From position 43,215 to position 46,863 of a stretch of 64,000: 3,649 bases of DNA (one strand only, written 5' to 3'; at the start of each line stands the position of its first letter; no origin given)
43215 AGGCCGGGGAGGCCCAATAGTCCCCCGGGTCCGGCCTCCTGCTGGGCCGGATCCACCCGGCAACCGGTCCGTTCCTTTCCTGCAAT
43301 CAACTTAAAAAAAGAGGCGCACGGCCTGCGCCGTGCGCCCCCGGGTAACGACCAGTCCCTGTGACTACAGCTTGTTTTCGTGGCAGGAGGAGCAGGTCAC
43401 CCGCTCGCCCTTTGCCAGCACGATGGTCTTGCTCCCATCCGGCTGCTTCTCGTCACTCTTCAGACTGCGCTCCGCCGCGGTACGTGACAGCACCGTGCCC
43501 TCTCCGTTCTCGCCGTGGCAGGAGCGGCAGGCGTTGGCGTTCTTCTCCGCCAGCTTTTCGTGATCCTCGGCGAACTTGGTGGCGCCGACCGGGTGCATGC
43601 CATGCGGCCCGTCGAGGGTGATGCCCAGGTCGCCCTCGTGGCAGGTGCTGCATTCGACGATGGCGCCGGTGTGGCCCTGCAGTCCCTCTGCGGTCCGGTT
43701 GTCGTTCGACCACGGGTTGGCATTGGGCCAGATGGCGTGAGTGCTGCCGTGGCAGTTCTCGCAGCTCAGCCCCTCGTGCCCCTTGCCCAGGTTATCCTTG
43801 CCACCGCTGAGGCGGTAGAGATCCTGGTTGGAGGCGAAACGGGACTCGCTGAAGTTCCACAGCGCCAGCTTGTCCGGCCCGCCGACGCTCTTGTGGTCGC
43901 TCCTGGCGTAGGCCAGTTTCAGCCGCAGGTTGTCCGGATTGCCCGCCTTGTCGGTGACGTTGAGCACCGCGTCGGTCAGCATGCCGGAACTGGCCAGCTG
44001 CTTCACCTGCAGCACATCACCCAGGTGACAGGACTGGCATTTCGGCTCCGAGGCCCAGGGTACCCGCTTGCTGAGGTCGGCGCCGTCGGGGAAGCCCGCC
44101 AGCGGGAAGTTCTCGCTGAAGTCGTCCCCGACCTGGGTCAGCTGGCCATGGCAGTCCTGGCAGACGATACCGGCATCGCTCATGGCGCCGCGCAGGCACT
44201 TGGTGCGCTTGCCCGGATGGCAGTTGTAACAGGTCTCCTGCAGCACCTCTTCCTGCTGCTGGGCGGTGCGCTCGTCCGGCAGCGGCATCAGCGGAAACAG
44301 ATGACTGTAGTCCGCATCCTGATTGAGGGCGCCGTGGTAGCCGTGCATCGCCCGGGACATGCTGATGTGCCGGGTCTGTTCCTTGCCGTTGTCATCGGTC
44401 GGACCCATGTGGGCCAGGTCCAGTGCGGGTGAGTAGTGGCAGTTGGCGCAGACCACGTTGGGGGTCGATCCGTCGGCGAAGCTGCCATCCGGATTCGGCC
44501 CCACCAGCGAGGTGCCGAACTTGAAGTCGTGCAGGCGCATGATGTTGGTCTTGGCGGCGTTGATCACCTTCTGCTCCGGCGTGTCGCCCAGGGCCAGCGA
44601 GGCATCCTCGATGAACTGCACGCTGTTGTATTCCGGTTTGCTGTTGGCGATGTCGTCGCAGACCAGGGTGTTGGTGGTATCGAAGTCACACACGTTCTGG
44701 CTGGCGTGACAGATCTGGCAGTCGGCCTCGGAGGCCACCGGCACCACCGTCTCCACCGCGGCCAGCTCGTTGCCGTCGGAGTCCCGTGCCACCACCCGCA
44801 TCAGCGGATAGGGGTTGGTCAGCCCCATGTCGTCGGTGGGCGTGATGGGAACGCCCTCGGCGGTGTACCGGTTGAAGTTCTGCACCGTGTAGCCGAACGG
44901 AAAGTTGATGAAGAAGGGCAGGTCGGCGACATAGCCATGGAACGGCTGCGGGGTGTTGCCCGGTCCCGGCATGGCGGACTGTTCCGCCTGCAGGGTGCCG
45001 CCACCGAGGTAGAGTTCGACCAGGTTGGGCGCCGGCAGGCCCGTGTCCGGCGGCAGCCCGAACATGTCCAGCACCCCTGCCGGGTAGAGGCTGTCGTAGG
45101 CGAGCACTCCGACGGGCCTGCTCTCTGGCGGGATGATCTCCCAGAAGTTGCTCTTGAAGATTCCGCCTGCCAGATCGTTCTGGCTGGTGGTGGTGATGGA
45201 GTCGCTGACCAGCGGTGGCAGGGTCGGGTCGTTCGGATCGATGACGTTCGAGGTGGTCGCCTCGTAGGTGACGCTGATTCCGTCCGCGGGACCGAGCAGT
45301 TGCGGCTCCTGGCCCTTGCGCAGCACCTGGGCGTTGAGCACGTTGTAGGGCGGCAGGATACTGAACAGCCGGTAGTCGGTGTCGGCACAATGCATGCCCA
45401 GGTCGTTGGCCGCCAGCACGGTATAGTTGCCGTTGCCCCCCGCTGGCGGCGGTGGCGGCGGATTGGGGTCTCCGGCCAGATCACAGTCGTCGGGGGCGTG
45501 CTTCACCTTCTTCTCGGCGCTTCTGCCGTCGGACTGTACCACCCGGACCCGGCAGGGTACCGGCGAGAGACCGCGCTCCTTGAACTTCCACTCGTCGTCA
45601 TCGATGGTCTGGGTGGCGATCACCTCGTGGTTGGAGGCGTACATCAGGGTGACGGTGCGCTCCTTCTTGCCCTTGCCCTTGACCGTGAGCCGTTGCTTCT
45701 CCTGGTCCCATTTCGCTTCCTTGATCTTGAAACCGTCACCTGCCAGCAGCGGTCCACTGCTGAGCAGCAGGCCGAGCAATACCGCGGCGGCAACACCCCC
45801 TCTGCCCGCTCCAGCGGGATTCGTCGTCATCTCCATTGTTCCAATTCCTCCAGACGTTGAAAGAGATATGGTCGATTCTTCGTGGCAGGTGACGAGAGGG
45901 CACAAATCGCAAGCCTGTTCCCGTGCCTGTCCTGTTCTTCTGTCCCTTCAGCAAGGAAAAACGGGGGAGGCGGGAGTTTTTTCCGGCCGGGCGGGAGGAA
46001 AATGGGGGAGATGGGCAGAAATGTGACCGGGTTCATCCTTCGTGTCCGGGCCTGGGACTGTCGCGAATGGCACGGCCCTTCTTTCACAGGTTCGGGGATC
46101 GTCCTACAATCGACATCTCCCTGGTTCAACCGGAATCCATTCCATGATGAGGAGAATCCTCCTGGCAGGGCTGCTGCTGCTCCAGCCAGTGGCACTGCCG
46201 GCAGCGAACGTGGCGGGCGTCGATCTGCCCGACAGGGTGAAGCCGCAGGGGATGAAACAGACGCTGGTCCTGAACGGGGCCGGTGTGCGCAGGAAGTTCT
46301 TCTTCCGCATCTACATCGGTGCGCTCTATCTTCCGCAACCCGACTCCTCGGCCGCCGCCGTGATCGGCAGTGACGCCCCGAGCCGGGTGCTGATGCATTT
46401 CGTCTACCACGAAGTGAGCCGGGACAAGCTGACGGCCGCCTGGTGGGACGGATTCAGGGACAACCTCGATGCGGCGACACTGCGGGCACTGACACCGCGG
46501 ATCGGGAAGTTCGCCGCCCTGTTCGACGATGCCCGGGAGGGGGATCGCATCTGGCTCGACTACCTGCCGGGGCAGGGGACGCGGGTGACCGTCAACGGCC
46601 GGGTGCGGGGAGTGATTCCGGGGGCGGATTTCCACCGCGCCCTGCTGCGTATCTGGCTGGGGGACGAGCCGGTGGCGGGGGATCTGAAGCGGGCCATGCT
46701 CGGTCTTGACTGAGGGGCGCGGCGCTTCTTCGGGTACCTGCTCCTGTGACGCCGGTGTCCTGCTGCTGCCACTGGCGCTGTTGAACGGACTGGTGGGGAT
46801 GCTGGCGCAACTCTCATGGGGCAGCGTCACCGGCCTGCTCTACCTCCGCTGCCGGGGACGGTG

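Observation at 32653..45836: Complete type II secretion system flanked by a giant secreted nonahaem cytochrome: candidate extracellular electron-transfer export module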

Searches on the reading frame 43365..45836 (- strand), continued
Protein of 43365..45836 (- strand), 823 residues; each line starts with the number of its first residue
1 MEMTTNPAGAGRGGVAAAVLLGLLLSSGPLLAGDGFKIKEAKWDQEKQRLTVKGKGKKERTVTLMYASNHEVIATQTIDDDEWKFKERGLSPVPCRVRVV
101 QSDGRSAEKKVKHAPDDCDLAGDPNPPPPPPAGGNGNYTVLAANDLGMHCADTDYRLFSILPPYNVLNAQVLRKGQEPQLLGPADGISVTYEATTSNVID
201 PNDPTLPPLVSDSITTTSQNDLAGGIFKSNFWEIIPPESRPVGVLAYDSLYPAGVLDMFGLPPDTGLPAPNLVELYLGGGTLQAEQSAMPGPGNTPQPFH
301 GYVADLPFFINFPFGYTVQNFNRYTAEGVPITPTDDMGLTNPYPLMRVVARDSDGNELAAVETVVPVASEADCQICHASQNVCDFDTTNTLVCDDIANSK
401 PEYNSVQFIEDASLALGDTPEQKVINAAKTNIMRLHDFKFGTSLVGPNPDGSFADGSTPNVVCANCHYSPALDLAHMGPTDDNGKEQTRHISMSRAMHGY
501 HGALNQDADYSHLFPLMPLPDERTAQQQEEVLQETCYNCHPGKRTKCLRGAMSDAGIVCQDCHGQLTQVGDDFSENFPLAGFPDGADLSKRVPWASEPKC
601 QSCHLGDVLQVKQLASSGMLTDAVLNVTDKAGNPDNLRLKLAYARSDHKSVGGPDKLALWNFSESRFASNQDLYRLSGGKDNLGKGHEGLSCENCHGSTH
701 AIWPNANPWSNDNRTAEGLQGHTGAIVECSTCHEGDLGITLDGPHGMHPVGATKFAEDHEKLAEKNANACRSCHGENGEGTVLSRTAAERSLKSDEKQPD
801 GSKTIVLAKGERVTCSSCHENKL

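Call 32: find_related_loci(query=A2, collection=metagenome_contigs, flank=10000)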
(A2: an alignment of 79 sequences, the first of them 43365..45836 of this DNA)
Query A2 (823 aa) in metagenome_contigs; peptide patterns used: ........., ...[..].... (x = any residue, [..] = any of these).
600 stretches matched a pattern (row limit reached: there are more); 577 encode a relative of the query (tblastn E <= 1e-3); the best 80 are kept; 80 distinct loci.
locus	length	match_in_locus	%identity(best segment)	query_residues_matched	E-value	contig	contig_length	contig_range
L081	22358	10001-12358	64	36-823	0e+0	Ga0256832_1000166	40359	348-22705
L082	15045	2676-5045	61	36-823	0e+0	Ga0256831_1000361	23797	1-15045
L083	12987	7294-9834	57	12-823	0e+0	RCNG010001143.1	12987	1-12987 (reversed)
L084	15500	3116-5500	58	36-823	0e+0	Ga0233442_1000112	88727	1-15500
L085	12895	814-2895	62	138-823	0e+0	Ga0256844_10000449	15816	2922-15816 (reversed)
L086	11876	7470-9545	61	133-823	0e+0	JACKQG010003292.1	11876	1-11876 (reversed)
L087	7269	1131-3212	61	130-823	0e+0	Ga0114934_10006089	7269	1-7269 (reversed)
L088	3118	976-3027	59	133-819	0e+0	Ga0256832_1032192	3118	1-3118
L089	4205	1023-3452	54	36-823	0e+0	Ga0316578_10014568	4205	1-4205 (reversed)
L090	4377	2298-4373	61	32-710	0e+0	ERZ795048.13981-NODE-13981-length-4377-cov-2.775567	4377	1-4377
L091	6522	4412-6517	56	19-690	0e+0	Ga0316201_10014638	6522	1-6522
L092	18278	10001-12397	60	36-823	0e+0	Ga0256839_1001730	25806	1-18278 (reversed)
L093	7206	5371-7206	58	36-639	0e+0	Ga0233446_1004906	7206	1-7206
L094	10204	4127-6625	44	3-823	0e+0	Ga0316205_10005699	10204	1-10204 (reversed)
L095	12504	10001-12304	47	32-823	0e+0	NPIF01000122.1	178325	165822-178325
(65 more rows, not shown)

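Call 43: find_encoding_contigs(protein=window:43365-45836:-, flank=10000, max_places=4)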
Protein window:43365-45836:- (823 aa): 2 contigs read that carry it; 2 places shown.
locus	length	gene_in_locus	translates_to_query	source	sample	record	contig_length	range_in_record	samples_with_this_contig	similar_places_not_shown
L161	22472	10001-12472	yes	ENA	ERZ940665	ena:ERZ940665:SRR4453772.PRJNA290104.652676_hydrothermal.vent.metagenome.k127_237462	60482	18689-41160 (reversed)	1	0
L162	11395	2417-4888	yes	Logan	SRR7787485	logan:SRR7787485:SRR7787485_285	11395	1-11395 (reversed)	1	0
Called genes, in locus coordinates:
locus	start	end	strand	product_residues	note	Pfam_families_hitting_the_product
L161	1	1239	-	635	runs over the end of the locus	PF02824:TGS, PF07973:tRNA_SAD, PF00587:tRNA-synt_2b, PF03129:HGTP_anticodon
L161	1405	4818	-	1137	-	PF05170:AsmA, PF05359:DUF748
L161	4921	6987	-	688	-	PF04879:Molybdop_Fe4S4, PF00384:Molybdopterin, PF01568:Molydop_binding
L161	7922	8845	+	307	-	PF00561:Abhydrolase_1, PF12146:Hydrolase_4, PF12697:Abhydrolase_6, PF00326:Peptidase_S9 (weak)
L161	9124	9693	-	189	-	PF16036:Chalcone_3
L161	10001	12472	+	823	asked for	PF14522:Cytochrome_C7 (faint), PF14537:Cytochrom_c3_2 (faint)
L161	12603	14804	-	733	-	PF21305:type_II_gspD_N0, PF03958:Secretin_N, PF00263:Secretin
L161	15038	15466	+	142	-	PF07963:N_methyl, PF08334:T2SSG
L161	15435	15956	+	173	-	PF12019:GspH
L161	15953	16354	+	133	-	PF07963:N_methyl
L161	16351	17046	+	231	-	PF07963:N_methyl (weak)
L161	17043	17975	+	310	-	PF21687:T2SSK_1st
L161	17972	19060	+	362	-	PF05137:PilN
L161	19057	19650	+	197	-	PF10741:T2SSM_b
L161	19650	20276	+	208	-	PF28060:XpsN (weak)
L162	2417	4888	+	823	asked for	PF14522:Cytochrome_C7 (faint), PF14537:Cytochrom_c3_2 (faint)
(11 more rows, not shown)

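Call 55: search_protein_families(library=pfam, proteins=[P0044, P0052, P0070, P0006, P0019, P0106, P0066, P0076, P0062, P0094], max_evalue=0.01)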
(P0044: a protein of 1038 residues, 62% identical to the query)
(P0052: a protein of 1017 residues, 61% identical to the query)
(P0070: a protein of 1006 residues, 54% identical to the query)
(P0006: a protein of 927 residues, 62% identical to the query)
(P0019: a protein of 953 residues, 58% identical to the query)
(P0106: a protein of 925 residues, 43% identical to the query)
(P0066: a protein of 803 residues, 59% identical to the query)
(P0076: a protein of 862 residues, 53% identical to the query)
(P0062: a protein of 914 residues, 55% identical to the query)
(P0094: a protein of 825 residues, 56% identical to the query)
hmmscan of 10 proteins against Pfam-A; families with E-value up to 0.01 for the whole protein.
P0044 (1038 aa): 3 families
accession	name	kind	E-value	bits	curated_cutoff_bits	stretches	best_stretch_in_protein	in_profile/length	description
PF14522.11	Cytochrome_C7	-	3.4e-12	46.4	24.8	2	908-995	12-66/67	Cytochrome c7 and related cytochrome c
PF14537.11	Cytochrom_c3_2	-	6.3e-08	33.4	25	0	755-826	8-66/79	Cytochrome c3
PF22113.1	Mtrc-MtrF_II-IV_dom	-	0.00068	19.6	30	0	753-999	6-167/176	Outer membrane cytochrome MtrC/MtrF-like, domains II/IV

P0052 (1017 aa): 3 families
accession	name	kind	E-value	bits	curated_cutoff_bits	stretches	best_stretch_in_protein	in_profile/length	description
PF14522.11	Cytochrome_C7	-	5.8e-10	39.3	24.8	1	650-756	13-66/67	Cytochrome c7 and related cytochrome c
PF14537.11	Cytochrom_c3_2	-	1.8e-05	25.5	25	1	728-799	8-66/79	Cytochrome c3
PF22113.1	Mtrc-MtrF_II-IV_dom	-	7.8e-05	22.7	30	1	887-978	80-167/176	Outer membrane cytochrome MtrC/MtrF-like, domains II/IV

P0070 (1006 aa): 3 families
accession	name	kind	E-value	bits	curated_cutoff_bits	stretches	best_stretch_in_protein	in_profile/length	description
PF14522.11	Cytochrome_C7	-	6e-11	42.5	24.8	2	862-949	12-66/67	Cytochrome c7 and related cytochrome c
PF22113.1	Mtrc-MtrF_II-IV_dom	-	1.5e-07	31.5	30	1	773-952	30-166/176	Outer membrane cytochrome MtrC/MtrF-like, domains II/IV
PF14537.11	Cytochrom_c3_2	-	2e-05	25.4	25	1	710-780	7-66/79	Cytochrome c3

P0006 (927 aa): 2 families
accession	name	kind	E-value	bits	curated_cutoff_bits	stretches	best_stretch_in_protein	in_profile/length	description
PF14522.11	Cytochrome_C7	-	8.8e-09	35.5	24.8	0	566-671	13-66/67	Cytochrome c7 and related cytochrome c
PF14537.11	Cytochrom_c3_2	-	1.8e-07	32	25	1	641-714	6-66/79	Cytochrome c3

P0019 (953 aa): 3 families
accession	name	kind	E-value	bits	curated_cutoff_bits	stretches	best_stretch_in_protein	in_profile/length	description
PF14522.11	Cytochrome_C7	-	7.7e-12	45.3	24.8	2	587-694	12-66/67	Cytochrome c7 and related cytochrome c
PF14537.11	Cytochrom_c3_2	-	8.8e-09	36.2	25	1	666-738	8-67/79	Cytochrome c3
PF22113.1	Mtrc-MtrF_II-IV_dom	-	0.0015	18.5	30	2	846-952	66-166/176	Outer membrane cytochrome MtrC/MtrF-like, domains II/IV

P0106 (925 aa): 2 families
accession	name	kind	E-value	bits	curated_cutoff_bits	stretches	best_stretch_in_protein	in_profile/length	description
PF14522.11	Cytochrome_C7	-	1.5e-10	41.1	24.8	2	785-874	12-66/67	Cytochrome c7 and related cytochrome c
PF14537.11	Cytochrom_c3_2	-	0.0049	17.7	25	0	641-722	7-67/79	Cytochrome c3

P0066 (803 aa): 4 families
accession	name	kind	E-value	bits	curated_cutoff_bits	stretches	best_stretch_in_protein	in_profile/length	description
PF14522.11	Cytochrome_C7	-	1.1e-12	48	24.8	1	666-715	12-52/67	Cytochrome c7 and related cytochrome c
PF22113.1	Mtrc-MtrF_II-IV_dom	-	2.2e-08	34.3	30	1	688-793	65-166/176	Outer membrane cytochrome MtrC/MtrF-like, domains II/IV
PF14537.11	Cytochrom_c3_2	-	1.4e-07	32.3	25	1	515-585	8-67/79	Cytochrome c3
PF21563.3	Mcp40H-20_sensor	-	0.0078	16.9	27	0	341-361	79-99/112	Methyl-accepting chemotaxis sensory transducer, class 40H, sensor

P0076 (862 aa): 3 families
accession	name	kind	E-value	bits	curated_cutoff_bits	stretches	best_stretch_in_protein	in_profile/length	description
PF02412.23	TSP_3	-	5.7e-09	36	25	1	116-137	15-36/36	Thrombospondin type 3 repeat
PF14522.11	Cytochrome_C7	-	1.3e-06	28.6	24.8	1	563-631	13-66/67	Cytochrome c7 and related cytochrome c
PF14537.11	Cytochrom_c3_2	-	5e-05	24.1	25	2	564-634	7-67/79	Cytochrome c3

P0062 (914 aa): 3 families
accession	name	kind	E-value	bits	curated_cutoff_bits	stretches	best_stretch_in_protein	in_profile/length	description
PF14522.11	Cytochrome_C7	-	3.2e-09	36.9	24.8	2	628-697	13-66/67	Cytochrome c7 and related cytochrome c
PF14537.11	Cytochrom_c3_2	-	1.9e-07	31.9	25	1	630-699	8-66/79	Cytochrome c3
PF22113.1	Mtrc-MtrF_II-IV_dom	-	6.5e-06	26.2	30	1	693-872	9-167/176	Outer membrane cytochrome MtrC/MtrF-like, domains II/IV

P0094 (825 aa): 3 families
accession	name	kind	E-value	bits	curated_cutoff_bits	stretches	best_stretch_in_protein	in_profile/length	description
PF14522.11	Cytochrome_C7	-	2.8e-12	46.7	24.8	2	563-608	13-51/67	Cytochrome c7 and related cytochrome c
PF14537.11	Cytochrom_c3_2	-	1.3e-05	26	25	1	541-607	7-66/79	Cytochrome c3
PF22113.1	Mtrc-MtrF_II-IV_dom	-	6.4e-05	23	30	1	718-817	72-166/176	Outer membrane cytochrome MtrC/MtrF-like, domains II/IV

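Call 56: search_solved_structures(query=P0066, max_evalue=10, show_alignments=2)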
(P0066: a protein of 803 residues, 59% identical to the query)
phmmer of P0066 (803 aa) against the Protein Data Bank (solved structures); distinct sequences matched with E-value up to 10: 4.
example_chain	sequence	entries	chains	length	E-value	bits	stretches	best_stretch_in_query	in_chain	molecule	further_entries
7fhd_A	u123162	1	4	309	1.7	9.8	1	106-162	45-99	Prenyltransferase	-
1zb6_A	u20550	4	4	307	1.7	9.8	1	106-162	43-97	Aromatic prenyltransferase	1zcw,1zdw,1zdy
7fhe_A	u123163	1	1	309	1.7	9.8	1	106-162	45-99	Prenyltransferase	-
7fhb_A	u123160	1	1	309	1.7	9.8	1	106-162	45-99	Prenyltransferase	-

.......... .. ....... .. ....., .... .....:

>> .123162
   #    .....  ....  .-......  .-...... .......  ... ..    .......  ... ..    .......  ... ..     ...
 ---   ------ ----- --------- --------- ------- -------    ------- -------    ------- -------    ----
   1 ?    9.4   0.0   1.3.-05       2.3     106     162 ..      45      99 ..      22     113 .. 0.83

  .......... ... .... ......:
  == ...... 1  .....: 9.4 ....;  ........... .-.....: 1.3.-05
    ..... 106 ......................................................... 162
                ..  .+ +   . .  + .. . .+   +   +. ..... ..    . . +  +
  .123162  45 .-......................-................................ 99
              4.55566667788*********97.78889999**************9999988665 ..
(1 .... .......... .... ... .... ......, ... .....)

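Call 57: search_solved_structures(query=P0070, max_evalue=10, show_alignments=2)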
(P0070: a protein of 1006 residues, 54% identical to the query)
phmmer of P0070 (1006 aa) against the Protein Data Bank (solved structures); distinct sequences matched with E-value up to 10: 0.

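Call 66: list_cluster_members(proteins=[P0010, P0090, P0006, P0001])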
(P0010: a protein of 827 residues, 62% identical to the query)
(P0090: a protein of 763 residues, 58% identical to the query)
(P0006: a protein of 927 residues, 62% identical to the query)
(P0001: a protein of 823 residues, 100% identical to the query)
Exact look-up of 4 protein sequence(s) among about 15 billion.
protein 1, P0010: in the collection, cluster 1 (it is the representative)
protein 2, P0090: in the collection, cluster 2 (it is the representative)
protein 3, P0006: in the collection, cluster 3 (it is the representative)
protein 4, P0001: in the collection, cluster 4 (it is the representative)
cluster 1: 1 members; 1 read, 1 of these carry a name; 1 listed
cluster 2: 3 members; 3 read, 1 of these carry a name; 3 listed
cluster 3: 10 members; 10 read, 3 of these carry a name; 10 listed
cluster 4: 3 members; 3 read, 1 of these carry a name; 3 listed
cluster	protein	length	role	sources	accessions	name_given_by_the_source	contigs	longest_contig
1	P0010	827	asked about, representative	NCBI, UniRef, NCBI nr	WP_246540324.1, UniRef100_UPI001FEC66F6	hypothetical protein [sulfur-oxidizing endosymbiont of Gigantopelta aegis] | hypothetical protein n=1 Tax=sulfur-oxidizing endosymbiont of Gigantopelta aegis ...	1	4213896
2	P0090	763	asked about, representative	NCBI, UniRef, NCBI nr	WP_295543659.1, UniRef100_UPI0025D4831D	cytochrome c3 family protein [uncultured Thiohalocapsa sp.] | cytochrome c3 family protein n=1 Tax=uncultured Thiohalocapsa sp. TaxID=768990 ...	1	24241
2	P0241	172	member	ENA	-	-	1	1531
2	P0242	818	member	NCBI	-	-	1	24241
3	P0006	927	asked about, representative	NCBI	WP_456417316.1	hypothetical protein [Thiolapillus sp.]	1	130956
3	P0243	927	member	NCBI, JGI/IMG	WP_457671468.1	hypothetical protein [Thiolapillus sp.]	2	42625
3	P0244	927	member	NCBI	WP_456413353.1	hypothetical protein [Thiolapillus sp.]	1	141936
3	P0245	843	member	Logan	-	-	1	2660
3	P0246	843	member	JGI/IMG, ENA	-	-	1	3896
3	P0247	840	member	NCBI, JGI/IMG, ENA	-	-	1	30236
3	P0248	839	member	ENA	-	-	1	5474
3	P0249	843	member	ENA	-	-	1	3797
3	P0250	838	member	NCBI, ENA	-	-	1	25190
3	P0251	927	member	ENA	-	-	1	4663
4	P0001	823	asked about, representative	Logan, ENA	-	-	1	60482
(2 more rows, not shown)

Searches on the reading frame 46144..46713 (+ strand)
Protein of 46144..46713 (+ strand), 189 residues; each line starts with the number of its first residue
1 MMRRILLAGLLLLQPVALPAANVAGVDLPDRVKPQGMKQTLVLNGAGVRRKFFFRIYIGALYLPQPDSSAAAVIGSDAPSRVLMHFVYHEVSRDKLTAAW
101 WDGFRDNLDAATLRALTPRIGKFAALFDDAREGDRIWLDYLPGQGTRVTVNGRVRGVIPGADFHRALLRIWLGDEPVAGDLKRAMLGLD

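Call 63: search_protein_families(library=pfam, proteins=[window:46144-46713:+], max_evalue=0.0001)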
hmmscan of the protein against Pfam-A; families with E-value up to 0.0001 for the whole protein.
window:46144-46713:+ (189 aa): 1 family
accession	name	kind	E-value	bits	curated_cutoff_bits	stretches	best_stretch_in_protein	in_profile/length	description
PF16036.10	Chalcone_3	-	7.4e-52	176.2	27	1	20-187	1-165/165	Chalcone isomerase-like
